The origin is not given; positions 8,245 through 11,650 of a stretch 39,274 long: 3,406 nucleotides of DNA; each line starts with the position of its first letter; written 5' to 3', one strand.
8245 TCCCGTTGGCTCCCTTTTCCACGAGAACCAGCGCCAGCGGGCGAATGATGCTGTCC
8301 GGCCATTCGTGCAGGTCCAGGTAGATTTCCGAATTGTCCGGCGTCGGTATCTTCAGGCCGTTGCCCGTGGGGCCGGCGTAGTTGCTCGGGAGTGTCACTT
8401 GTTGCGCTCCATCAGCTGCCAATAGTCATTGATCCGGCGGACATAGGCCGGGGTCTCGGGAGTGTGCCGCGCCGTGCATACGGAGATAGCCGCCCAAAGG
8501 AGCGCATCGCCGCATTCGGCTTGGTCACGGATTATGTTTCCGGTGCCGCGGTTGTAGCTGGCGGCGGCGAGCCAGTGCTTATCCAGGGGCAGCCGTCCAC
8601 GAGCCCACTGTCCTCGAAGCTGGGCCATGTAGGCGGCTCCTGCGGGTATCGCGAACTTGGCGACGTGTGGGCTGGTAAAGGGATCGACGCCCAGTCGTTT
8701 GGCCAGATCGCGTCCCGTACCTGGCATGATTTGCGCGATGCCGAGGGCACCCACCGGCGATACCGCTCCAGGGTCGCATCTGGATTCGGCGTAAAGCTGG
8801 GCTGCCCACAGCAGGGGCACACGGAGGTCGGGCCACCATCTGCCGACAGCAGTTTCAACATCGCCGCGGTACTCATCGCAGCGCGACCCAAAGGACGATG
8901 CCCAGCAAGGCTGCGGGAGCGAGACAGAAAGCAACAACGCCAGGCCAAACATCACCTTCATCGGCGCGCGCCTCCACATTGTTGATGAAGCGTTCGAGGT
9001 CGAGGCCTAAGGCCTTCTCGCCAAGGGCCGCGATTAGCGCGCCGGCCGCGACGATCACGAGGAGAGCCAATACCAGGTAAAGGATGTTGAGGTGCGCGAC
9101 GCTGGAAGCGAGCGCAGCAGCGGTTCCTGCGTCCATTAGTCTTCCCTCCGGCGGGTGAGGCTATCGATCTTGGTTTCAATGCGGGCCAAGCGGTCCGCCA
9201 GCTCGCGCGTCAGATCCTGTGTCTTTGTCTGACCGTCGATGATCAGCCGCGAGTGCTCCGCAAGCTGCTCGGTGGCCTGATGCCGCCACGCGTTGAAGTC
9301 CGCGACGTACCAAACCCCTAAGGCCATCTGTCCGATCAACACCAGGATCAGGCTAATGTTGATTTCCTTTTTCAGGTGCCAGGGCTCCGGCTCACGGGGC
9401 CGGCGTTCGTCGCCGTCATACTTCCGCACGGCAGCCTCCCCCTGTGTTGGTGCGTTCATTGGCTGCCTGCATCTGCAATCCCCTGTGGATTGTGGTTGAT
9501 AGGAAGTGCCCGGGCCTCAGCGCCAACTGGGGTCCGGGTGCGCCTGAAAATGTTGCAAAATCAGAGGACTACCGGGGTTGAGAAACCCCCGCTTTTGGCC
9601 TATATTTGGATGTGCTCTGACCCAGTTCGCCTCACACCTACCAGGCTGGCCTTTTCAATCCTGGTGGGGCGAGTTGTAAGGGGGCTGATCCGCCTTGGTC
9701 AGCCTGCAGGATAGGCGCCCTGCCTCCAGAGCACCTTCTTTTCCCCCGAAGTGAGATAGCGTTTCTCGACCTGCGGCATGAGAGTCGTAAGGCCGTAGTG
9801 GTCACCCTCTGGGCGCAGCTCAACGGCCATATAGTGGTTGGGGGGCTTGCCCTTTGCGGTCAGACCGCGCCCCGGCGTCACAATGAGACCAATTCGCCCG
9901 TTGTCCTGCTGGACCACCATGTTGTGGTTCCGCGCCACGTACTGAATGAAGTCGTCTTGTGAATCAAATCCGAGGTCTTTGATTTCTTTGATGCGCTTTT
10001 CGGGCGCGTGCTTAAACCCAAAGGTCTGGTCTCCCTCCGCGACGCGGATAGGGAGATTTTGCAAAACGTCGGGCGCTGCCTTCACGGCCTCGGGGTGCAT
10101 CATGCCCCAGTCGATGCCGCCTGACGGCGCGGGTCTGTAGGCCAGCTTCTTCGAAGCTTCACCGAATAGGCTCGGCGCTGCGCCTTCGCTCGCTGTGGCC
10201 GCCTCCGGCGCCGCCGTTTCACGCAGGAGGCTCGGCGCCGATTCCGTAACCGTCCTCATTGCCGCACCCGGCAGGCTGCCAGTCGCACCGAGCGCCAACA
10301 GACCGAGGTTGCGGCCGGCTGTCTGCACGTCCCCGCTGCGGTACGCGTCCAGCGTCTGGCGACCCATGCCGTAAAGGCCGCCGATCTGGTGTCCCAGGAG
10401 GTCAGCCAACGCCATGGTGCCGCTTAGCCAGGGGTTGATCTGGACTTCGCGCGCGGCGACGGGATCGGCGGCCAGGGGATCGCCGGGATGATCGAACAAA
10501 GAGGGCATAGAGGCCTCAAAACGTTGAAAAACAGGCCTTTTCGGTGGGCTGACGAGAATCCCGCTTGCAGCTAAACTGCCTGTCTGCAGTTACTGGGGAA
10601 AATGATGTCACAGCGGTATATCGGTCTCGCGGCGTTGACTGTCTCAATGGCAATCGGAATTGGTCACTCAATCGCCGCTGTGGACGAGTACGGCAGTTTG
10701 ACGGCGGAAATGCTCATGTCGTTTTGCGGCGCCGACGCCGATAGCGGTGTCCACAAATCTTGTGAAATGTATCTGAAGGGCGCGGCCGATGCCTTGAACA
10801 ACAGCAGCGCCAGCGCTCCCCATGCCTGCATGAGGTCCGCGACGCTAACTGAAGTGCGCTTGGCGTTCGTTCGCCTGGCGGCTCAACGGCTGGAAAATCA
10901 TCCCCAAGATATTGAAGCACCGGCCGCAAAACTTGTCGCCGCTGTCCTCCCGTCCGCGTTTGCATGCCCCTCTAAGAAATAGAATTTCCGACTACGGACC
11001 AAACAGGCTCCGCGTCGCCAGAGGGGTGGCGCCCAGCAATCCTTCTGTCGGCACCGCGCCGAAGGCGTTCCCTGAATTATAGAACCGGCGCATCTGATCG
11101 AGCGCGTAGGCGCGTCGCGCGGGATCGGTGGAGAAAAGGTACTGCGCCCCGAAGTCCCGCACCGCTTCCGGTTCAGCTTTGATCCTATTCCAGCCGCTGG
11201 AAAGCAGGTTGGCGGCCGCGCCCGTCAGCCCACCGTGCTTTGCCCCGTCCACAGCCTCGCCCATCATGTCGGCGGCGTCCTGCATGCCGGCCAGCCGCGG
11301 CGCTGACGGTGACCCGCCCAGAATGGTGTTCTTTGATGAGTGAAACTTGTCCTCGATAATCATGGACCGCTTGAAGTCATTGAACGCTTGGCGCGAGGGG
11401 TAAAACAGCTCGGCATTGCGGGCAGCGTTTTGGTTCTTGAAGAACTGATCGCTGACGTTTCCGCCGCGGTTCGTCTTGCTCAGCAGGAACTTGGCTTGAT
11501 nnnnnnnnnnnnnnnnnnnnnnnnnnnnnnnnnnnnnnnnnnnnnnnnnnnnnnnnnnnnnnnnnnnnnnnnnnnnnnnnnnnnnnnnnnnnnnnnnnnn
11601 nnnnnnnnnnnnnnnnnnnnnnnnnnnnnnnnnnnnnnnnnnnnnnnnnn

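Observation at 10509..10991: Opposite-strand moron encoding a Rap1a/Tai4-like periplasmic immunity protein inside the virion module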

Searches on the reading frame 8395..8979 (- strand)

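Call 4: search_protein_families(library=pfam, proteins=[window:8395-8979:-], max_evalue=1)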
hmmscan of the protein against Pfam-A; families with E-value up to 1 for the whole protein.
window:8395-8979:- (194 aa): 1 family
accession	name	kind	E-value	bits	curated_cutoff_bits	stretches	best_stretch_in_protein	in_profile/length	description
PF01464.25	SLT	-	1e-15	57.7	21.3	1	63-156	22-108/117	Transglycosylase SLT domain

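Call 5: search_protein_families(library=phrogs, proteins=[window:8395-8979:-], max_evalue=0.01)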
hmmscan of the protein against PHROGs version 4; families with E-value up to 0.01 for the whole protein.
window:8395-8979:- (194 aa): 13 families
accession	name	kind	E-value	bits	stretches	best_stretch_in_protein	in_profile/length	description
phrog_669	-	lysis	1.8e-23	82.9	1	56-189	937-1055/1946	endolysin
phrog_342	-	head and packaging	6e-11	42.1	1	59-185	34-141/1235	internal virion protein with endolysin domain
phrog_28014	-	unknown function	2.7e-09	38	1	55-149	49-132/224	-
phrog_14342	-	tail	8.8e-09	36.4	1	55-186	156-271/272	lytic tail fiber protein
phrog_2013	-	tail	1.3e-07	31.8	1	57-183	485-585/657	lytic tail protein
phrog_36437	-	unknown function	2.8e-06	27.8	1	72-158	262-339/374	-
phrog_21143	-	tail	6e-06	25.9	1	60-151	24-103/576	lytic tail fiber protein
phrog_28504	-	tail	2.5e-05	24.2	1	60-159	253-340/597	lytic tail fiber protein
phrog_1044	-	lysis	7e-05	22.2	1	73-149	260-331/900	endolysin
phrog_13449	-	other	0.0018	18.8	1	63-94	30-61/269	transglycosylase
phrog_19141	-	unknown function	0.0023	18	1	74-159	264-340/479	-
phrog_21776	-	other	0.0066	17.2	0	76-147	145-211/238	transglycosylase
phrog_10475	-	lysis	0.0087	15.7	0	58-183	294-392/700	endolysin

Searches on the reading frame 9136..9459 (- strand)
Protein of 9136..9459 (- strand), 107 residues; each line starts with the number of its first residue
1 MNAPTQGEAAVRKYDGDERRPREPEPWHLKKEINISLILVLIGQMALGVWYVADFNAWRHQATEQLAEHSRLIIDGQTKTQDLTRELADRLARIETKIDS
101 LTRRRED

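Call 4: search_protein_families(library=pfam, proteins=[window:9136-9459:-], max_evalue=1)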
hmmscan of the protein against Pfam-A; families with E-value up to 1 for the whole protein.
window:9136-9459:- (107 aa): 1 family
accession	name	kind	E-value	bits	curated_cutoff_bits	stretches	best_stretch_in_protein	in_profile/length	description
PF14316.11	DUF4381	-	0.051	14.3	27.2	1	36-94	24-79/145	Domain of unknown function (DUF4381)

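Call 5: search_protein_families(library=phrogs, proteins=[window:9136-9459:-], max_evalue=0.01)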
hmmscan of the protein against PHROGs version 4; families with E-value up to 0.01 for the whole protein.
window:9136-9459:- (107 aa): 2 families
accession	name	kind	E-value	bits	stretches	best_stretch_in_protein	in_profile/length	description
phrog_24782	-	unknown function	9.6e-07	29.6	1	23-103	3-76/82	-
phrog_2466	-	lysis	0.0068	17.2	1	33-97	6-76/172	Rz-like spanin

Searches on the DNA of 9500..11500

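Call 82: search_rna_families(source=window, start=9500, end=11500, threshold=evalue, max_evalue=1)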
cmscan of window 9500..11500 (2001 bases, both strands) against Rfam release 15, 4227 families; matches with E-value up to 1: 2.
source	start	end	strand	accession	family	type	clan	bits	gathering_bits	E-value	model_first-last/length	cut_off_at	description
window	9630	9671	-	RF03537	Flavi_TBFV_SL6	Cis-reg;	-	17.7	38.3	0.49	1-45/45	no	Tick-borne Flavivirus short stem-loop SL6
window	9658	9781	+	RF02175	SMAD5-AS1_3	Gene; lncRNA;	-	16.6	60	0.93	1-125/125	no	SMAD5 antisense RNA 1 conserved region 3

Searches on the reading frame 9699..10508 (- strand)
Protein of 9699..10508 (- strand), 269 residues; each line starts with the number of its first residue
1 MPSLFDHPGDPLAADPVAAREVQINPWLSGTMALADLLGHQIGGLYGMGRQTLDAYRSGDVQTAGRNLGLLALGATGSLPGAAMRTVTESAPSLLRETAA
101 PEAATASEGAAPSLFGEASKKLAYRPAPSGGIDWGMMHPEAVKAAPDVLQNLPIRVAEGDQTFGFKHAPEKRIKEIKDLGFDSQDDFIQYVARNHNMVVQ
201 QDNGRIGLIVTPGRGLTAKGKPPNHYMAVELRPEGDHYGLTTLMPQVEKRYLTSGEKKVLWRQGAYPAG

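Call 4: search_protein_families(library=pfam, proteins=[window:9699-10508:-], max_evalue=1)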
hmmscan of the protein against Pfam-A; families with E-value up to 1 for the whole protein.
window:9699-10508:- (269 aa): 0 families

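Call 5: search_protein_families(library=phrogs, proteins=[window:9699-10508:-], max_evalue=0.01)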
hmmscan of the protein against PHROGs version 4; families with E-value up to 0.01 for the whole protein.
window:9699-10508:- (269 aa): 0 families

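Call 19: search_dna_similar(query=window:9699-10505:-, collection=phages, mode=protein, max_rows=15, max_evalue=0.001)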
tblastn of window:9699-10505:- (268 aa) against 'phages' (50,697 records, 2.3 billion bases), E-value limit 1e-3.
No match.

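Call 44: search_protein_families(library=ncbifam, proteins=[window:9699-10508:-], max_evalue=0.01)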
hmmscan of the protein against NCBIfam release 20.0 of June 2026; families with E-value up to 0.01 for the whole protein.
window:9699-10508:- (269 aa): 0 families

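Call 52: find_homologous_proteins(query=window:9699-10505:-, max_evalue=0.001)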
Query window:9699-10505:- (268 aa): 2 proteins with E <= 0.001 among 3133 candidates.
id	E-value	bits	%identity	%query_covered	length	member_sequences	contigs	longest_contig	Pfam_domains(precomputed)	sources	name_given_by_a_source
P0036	2.9e-176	603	100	100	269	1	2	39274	-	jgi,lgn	jgi:hypothetical protein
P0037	6.8e-45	172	47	65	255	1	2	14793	-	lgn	-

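Call 53: search_solved_structures(query=window:9699-10505:-, max_evalue=10, show_alignments=2)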
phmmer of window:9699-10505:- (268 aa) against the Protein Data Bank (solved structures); distinct sequences matched with E-value up to 10: 1.
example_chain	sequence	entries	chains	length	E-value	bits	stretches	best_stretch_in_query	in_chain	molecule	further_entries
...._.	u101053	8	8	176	1.1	12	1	172-226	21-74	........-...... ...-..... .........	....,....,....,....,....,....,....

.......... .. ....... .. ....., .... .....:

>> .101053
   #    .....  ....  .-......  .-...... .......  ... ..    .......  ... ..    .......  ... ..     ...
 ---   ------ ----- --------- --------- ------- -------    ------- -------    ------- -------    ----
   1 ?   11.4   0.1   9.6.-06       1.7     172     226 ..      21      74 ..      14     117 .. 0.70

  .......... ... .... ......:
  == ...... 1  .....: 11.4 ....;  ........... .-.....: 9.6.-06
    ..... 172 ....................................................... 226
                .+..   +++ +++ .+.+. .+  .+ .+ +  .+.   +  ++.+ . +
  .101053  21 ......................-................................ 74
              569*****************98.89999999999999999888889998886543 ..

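Call 54: find_encoding_contigs(protein=P0037, flank=10000, max_places=3)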
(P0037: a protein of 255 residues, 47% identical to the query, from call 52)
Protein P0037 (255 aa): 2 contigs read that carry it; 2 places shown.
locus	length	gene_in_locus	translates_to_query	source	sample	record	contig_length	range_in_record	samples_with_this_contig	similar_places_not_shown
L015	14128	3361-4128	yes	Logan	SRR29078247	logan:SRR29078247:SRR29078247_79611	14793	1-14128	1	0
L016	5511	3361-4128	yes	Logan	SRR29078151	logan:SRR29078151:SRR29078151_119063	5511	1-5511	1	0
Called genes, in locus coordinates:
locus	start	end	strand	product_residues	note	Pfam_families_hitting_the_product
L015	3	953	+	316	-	?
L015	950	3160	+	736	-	-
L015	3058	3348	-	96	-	-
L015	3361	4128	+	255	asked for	-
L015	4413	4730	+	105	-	-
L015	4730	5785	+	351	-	PF00149:Metallophos (weak)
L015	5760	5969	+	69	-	-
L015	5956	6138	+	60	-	-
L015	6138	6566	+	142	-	PF08291:Peptidase_M15_3, PF05951:Peptidase_M15_2 (weak)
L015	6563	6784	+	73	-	-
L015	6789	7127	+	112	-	-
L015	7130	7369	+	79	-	-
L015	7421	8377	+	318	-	-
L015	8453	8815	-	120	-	-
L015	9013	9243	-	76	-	-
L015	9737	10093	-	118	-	PF10544:T5orf172, PF13455:MUG113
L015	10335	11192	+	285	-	PF12762:DDE_Tnp_IS1595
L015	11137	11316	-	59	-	-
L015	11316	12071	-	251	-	-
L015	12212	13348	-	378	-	PF00589:Phage_integrase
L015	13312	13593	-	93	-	-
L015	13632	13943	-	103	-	-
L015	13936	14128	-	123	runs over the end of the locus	-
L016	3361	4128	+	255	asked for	-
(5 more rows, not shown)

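Call 55: find_encoding_contigs(protein=P0036, flank=3000, max_places=3)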
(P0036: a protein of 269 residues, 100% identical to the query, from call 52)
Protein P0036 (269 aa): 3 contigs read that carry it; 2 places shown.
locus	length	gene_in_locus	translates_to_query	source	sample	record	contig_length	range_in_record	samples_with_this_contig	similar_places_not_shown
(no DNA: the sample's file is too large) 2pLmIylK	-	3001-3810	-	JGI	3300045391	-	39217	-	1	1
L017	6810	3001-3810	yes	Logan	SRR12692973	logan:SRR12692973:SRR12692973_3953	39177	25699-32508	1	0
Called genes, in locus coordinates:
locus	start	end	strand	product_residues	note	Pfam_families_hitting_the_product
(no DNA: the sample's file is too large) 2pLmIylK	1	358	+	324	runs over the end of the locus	-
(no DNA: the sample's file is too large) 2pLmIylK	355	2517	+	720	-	-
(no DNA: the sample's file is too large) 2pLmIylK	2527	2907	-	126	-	PF18602:Rap1a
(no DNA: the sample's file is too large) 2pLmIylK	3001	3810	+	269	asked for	-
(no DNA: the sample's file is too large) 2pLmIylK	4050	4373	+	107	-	-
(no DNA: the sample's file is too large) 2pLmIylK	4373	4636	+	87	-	-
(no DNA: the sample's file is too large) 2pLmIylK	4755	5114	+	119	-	PF01464:SLT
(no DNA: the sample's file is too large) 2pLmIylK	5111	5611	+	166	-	-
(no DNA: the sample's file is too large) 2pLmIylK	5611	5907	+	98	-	-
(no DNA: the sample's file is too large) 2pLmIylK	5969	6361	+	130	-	-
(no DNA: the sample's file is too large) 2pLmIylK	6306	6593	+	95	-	PF23793:LysC (weak)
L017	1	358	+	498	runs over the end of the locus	-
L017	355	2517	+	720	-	-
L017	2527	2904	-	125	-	PF18602:Rap1a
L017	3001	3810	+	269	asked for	-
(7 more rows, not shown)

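Call 60: search_protein_families(library=pfam, proteins=[L015:3058-3345:-, L015:3361-4125:+, L015:950-3157:+, L015:4413-4727:+, L015:7421-8374:+], max_evalue=0.1)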
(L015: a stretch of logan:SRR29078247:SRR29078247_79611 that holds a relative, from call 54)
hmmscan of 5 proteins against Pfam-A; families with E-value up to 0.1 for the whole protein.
L015:3058-3345:- (95 aa): 1 family
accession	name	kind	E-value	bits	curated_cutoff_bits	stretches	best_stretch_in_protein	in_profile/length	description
PF00060.32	Lig_chan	-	0.073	13.3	30.8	1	15-52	42-79/146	Ligand-gated ion channel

L015:3361-4125:+ (255 aa): 0 families

L015:950-3157:+ (736 aa): 1 family
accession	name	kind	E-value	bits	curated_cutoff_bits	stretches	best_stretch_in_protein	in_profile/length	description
PF07176.17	DUF1400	-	0.028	15.2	23.4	0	356-409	32-85/127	Alpha/beta hydrolase of unknown function (DUF1400)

L015:4413-4727:+ (105 aa): 0 families

L015:7421-8374:+ (318 aa): 0 families

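Call 66: find_related_loci(query=A3, collection=genome_contigs, flank=8000)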
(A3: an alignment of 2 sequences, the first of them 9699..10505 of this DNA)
Query A3 (268 aa) in genome_contigs; peptide patterns used: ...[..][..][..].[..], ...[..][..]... (x = any residue, [..] = any of these).
381 stretches matched a pattern, but none encodes a relative of the query by tblastn (E <= 1e-3).

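Call 67: find_related_loci(query=A3, collection=viral_contigs, flank=8000)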
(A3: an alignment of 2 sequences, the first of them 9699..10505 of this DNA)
Query A3 (268 aa) in viral_contigs; peptide patterns used: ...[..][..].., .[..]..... (x = any residue, [..] = any of these).
147 stretches matched a pattern, but none encodes a relative of the query by tblastn (E <= 1e-3).

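Call 68: find_related_loci(query=A3, collection=metagenome_contigs, flank=6000)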
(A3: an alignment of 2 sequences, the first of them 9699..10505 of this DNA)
Query A3 (268 aa) in metagenome_contigs; peptide patterns used: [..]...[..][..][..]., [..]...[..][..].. (x = any residue, [..] = any of these).
182 stretches matched a pattern, but none encodes a relative of the query by tblastn (E <= 1e-3).

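Call 93: search_protein_families(library=padloc, proteins=[window:9699-10505:-], max_evalue=0.01)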
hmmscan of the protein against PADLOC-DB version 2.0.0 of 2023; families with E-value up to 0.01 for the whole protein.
window:9699-10505:- (268 aa): 0 families
